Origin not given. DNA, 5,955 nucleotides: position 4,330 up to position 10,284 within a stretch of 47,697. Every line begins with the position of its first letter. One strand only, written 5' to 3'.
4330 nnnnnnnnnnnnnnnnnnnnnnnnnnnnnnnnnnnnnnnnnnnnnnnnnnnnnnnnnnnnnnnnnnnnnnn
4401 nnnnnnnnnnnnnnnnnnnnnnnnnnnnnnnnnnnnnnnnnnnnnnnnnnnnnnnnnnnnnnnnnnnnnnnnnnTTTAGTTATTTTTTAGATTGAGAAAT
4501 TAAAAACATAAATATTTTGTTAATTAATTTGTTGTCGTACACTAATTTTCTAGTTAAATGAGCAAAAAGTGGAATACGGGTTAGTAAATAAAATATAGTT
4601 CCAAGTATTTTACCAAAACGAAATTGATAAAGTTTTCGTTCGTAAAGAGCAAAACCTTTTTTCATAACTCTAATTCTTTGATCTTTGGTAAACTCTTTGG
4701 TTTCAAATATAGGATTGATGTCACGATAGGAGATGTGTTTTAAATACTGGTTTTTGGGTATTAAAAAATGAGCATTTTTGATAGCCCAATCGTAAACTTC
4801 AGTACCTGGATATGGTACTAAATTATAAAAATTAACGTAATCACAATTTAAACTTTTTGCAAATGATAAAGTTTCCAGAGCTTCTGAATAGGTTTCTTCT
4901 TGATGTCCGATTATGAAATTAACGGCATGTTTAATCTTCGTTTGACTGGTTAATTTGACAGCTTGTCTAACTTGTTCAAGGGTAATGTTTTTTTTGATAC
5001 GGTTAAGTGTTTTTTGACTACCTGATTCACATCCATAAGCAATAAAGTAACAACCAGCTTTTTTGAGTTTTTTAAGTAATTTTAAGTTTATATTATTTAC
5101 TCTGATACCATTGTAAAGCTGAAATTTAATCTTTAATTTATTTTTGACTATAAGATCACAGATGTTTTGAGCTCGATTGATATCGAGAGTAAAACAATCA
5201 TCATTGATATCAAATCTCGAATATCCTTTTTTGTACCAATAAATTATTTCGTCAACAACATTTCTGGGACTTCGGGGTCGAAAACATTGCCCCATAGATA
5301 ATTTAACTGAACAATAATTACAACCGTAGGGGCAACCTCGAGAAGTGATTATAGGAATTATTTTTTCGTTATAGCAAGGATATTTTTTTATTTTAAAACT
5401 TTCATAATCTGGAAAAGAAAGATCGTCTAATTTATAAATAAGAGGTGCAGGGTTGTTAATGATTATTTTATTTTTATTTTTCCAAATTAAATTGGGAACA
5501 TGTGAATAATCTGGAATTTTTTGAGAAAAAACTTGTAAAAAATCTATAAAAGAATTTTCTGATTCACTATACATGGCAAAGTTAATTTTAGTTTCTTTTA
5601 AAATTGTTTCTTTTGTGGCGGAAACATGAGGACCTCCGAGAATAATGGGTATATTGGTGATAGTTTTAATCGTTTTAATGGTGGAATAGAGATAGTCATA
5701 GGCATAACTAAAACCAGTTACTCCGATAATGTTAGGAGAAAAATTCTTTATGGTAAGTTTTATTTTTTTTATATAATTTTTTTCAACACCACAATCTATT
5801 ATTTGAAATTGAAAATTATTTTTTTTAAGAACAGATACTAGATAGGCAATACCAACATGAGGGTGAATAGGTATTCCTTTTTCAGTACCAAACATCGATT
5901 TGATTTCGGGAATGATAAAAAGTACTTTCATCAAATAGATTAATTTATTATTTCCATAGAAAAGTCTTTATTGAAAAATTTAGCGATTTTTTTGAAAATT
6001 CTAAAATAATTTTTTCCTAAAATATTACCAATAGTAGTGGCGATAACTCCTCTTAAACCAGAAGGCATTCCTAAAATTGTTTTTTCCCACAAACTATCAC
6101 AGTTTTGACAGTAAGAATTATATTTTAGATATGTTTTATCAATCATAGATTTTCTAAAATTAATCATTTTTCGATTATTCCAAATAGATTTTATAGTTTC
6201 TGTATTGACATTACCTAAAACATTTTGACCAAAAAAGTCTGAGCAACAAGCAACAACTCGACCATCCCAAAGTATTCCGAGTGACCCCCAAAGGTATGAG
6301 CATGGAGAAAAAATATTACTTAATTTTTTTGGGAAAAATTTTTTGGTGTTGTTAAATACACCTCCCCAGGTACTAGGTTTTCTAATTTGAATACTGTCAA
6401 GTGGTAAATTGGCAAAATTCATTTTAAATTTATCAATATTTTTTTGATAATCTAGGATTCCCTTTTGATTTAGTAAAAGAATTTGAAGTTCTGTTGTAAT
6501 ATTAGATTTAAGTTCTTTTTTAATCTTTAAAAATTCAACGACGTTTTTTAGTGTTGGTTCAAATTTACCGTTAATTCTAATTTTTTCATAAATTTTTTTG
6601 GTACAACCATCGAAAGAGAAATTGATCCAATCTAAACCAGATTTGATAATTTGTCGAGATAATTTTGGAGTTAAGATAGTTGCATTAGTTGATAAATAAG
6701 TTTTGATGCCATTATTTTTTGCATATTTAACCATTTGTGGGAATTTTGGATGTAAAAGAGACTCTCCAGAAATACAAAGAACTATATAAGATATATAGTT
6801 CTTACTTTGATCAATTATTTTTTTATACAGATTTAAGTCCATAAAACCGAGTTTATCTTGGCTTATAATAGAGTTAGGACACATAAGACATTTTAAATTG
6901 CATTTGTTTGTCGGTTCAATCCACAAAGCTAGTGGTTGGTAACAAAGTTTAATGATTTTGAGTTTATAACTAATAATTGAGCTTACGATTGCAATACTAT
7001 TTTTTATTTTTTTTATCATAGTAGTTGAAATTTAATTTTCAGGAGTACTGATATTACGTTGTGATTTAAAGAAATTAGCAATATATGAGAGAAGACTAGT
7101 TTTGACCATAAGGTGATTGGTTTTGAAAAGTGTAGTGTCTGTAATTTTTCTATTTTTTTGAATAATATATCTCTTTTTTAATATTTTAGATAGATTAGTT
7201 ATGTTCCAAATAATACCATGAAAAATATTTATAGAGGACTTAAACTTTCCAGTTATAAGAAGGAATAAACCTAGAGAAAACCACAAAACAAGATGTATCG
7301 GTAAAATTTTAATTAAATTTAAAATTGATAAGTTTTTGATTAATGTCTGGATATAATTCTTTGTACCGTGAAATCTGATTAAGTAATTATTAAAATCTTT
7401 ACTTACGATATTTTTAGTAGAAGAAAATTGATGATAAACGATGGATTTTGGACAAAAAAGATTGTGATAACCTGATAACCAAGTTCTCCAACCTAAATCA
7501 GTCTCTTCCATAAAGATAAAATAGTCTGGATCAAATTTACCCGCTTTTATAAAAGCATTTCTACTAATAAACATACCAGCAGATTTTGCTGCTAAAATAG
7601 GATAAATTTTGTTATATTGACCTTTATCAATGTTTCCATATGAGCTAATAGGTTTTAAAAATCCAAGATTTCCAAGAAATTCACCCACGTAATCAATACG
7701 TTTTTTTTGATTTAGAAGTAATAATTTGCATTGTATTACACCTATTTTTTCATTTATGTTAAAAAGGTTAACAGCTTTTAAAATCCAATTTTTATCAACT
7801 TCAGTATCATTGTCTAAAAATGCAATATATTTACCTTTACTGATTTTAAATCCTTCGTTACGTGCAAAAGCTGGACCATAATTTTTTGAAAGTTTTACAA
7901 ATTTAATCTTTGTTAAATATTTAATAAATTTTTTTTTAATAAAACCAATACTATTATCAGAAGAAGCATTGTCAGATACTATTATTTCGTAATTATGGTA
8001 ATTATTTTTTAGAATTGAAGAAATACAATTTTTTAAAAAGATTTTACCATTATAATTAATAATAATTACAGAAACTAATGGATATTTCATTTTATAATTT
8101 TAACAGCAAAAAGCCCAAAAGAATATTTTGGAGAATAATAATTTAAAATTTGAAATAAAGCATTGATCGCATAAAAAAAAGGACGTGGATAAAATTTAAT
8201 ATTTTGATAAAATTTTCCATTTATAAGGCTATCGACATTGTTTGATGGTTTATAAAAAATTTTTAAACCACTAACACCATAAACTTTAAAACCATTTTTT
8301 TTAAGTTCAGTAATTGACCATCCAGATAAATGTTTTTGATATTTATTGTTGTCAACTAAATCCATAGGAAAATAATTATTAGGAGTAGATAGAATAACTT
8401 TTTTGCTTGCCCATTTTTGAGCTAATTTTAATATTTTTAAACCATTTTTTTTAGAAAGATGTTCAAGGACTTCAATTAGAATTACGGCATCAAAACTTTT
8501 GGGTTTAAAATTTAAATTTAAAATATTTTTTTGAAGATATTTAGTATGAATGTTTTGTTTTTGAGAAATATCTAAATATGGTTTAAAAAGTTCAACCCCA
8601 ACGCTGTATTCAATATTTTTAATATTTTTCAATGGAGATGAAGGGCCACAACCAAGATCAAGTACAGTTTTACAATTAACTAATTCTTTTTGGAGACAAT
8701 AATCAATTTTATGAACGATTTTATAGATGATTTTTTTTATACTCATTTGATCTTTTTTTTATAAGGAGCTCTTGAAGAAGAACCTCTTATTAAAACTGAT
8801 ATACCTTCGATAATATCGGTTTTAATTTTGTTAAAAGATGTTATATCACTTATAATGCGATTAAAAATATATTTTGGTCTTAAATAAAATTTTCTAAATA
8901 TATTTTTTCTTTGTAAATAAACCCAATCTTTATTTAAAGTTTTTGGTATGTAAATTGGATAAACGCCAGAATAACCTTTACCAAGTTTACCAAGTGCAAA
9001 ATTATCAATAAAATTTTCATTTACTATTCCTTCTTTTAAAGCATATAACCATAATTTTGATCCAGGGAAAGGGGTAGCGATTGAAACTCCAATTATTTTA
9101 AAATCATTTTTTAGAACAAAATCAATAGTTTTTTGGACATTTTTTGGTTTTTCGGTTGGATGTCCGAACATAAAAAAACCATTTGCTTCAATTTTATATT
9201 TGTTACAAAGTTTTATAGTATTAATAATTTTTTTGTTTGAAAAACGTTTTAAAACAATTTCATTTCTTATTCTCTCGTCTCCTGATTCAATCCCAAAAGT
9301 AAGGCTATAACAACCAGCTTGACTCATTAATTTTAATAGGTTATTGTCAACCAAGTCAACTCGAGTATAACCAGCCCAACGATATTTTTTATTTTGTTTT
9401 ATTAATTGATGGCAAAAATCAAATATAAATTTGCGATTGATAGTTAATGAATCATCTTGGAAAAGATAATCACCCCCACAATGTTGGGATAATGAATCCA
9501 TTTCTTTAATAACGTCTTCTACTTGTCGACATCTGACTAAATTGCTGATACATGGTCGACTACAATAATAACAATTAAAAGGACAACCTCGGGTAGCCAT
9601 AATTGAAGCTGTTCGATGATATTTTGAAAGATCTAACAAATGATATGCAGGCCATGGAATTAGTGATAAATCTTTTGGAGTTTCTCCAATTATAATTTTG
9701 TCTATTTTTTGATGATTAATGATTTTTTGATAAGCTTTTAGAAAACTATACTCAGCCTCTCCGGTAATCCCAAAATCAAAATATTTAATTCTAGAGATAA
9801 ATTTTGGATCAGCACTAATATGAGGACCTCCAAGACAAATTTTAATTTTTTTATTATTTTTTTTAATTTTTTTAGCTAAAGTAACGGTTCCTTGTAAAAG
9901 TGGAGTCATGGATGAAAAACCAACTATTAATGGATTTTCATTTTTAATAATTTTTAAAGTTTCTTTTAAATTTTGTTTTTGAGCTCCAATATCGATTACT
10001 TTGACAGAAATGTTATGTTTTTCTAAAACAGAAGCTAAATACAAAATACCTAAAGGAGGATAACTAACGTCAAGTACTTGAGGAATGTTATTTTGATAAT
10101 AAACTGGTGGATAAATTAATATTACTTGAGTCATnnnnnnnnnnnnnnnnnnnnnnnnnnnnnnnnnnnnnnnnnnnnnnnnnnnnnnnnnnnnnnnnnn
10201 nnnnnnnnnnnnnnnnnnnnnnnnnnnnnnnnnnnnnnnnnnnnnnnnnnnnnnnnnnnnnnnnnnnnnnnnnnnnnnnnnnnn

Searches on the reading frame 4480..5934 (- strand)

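Call 9: search_protein_families(library=pfam, proteins=[window:4480-5934:-], max_evalue=0.01)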
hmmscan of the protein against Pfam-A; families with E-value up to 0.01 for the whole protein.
window:4480-5934:- (484 aa): 2 families
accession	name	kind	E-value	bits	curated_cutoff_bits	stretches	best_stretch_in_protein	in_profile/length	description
PF04055.27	Radical_SAM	-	2.6e-17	63.9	29.5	1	195-359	1-166/166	Radical SAM superfamily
PF02310.24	B12-binding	-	1.3e-12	48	32.1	1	24-129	12-117/121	B12 binding domain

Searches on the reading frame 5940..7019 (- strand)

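Call 9: search_protein_families(library=pfam, proteins=[window:5940-7019:-], max_evalue=0.01)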
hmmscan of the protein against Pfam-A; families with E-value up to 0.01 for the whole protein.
window:5940-7019:- (359 aa): 3 families
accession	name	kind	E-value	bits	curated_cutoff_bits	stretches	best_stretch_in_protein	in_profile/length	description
PF04055.27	Radical_SAM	-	2.7e-17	63.9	29.5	1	34-174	1-148/166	Radical SAM superfamily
PF13186.11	SPASM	-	1.1e-15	58.1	21.5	1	240-308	1-67/67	Iron-sulfur cluster-binding domain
PF13353.11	Fer4_12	-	0.0036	18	22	1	38-145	13-122/137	4Fe-4S single cluster domain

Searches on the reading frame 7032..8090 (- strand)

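Call 9: search_protein_families(library=pfam, proteins=[window:7032-8090:-], max_evalue=0.01)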
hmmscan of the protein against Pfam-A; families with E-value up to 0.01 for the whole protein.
window:7032-8090:- (352 aa): 6 families
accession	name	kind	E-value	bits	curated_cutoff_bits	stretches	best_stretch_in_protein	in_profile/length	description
PF00535.33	Glycos_transf_2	-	1e-27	97.6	23.3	1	7-120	1-113/168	Glycosyl transferase family 2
PF13641.12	Glyco_tranf_2_3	-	2.4e-16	60.9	27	1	6-226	3-217/230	Glycosyltransferase like family 2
PF10111.15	Glyco_tranf_2_2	-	1.8e-08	34.6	27.3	1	8-245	2-230/276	Glycosyltransferase like family 2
PF13632.12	Glyco_trans_2_3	-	2.8e-07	31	27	1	88-279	1-174/198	Glycosyl transferase family group 2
PF11397.14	GlcNAc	-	0.00015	21.8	21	1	170-226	218-278/352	Glycosyltransferase (GlcNAc)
PF13712.12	Glyco_tranf_2_5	-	0.0033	17.6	27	1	59-119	27-88/210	Glycosyltransferase like family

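Call 52: search_protein_families(library=ncbifam, proteins=[window:7032-8090:-], max_evalue=0.00001)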
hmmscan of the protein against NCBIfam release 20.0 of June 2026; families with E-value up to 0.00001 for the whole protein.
window:7032-8090:- (352 aa): 19 families
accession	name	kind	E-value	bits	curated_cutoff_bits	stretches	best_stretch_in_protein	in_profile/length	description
NF007482.0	PRK10073.1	equivalog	2.6e-20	72.7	423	1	4-122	6-121/334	glycosyltransferase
NF047683.1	TeichurnBiosyTuaG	equivalog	3.6e-19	69.4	400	1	3-111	5-112/252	teichuronic acid biosynthesis protein TuaG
TIGR03937.1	PgaC_IcaA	equivalog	2.4e-18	66.3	422.3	1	2-221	43-251/407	poly-beta-1,6-N-acetyl-D-glucosamine synthase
NF041875.1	EPS_EpsD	equivalog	4.4e-17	62.5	370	1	6-106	1-100/325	exopolysaccharide biosynthesis glycosyltransferase EpsD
NF038302.1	EPS_HpsE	equivalog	4.7e-17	61.9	300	1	7-122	4-123/307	hormogonium polysaccharide biosynthesis glycosyltransferase HpsE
NF050050.1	ProtGlycPglI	equivalog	1.2e-16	61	500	1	4-105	2-103/306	GalNAc(5)-diNAcBac-PP-undecaprenol beta-1,3-glucosyltransferase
TIGR03965.1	mycofact_glyco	equivalog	7.2e-16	58.1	280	1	5-221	75-281/467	mycofactocin biosynthesis glycosyltransferase MftF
NF038299.1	EPS_HpsN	equivalog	1.1e-15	57.4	425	1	4-261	1-261/317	hormogonium polysaccharide biosynthesis glycosyltransferase HpsN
NF053739.1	GlytfEpsEBac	equivalog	8.9e-15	54.4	450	1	4-125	1-122/265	glycosyltransferase EpsE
TIGR03111.1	glyc2_xrt_Gpos1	hypoth_equivalog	2.3e-14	53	363.95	1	2-124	47-170/439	TIGR03111 family XrtG-associated glycosyltransferase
TIGR04283.1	glyco_like_mftF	equivalog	2.8e-11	43.4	182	1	6-119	1-107/221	TIGR04283 family arsenosugar biosynthesis glycosyltransferase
TIGR01556.1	rhamnosyltran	subfamily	9.8e-10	38.1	200.55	1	19-281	10-264/281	rhamnosyltransferase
NF041394.1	GtaseAglG_Halo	equivalog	1.3e-09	37.8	440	1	6-118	3-115/304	glucosyl-dolichyl phosphate glucuronosyltransferase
TIGR04017.1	WcaA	equivalog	3.6e-09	36.6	495.75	1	3-102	4-102/279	colanic acid biosynthesis glycosyltransferase WcaA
NF007453.0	PRK10018.1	equivalog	5.7e-09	36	382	1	3-102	5-103/280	colanic acid biosynthesis glycosyltransferase WcaA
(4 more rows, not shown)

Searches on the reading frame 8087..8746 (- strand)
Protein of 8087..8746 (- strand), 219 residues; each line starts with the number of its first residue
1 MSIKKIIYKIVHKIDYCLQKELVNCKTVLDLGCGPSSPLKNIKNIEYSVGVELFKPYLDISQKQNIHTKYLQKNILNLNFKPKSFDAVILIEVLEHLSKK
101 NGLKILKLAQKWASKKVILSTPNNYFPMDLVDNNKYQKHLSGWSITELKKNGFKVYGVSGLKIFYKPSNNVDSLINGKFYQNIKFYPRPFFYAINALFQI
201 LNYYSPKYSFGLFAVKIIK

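Call 9: search_protein_families(library=pfam, proteins=[window:8087-8746:-], max_evalue=0.01)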
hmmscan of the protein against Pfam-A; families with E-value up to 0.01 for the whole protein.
window:8087-8746:- (219 aa): 6 families
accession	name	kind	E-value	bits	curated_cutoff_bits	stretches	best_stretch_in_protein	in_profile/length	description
PF08241.18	Methyltransf_11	-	5.8e-10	40.1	21.2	1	29-101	1-75/95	Methyltransferase domain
PF13649.12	Methyltransf_25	-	1.3e-08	35.9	27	1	28-109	1-89/97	Methyltransferase domain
PF13489.12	Methyltransf_23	-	2.3e-06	27.9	27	1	7-136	6-134/164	Methyltransferase domain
PF08242.18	Methyltransf_12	-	7.1e-05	23.9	30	1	29-100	1-81/98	Methyltransferase domain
PF13847.12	Methyltransf_31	-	0.00012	22.2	27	1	26-136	5-128/145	Methyltransferase domain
PF07021.18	MetW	-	0.0025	17.9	21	1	20-123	8-111/193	Methionine biosynthesis protein MetW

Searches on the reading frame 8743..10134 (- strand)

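Call 9: search_protein_families(library=pfam, proteins=[window:8743-10134:-], max_evalue=0.01)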
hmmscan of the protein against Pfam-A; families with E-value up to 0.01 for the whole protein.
window:8743-10134:- (463 aa): 2 families
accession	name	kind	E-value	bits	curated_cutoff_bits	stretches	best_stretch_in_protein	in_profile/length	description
PF02310.24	B12-binding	-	9.1e-20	71.1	32.1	1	24-131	11-117/121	B12 binding domain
PF04055.27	Radical_SAM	-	1.2e-18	68.3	29.5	1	180-340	3-166/166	Radical SAM superfamily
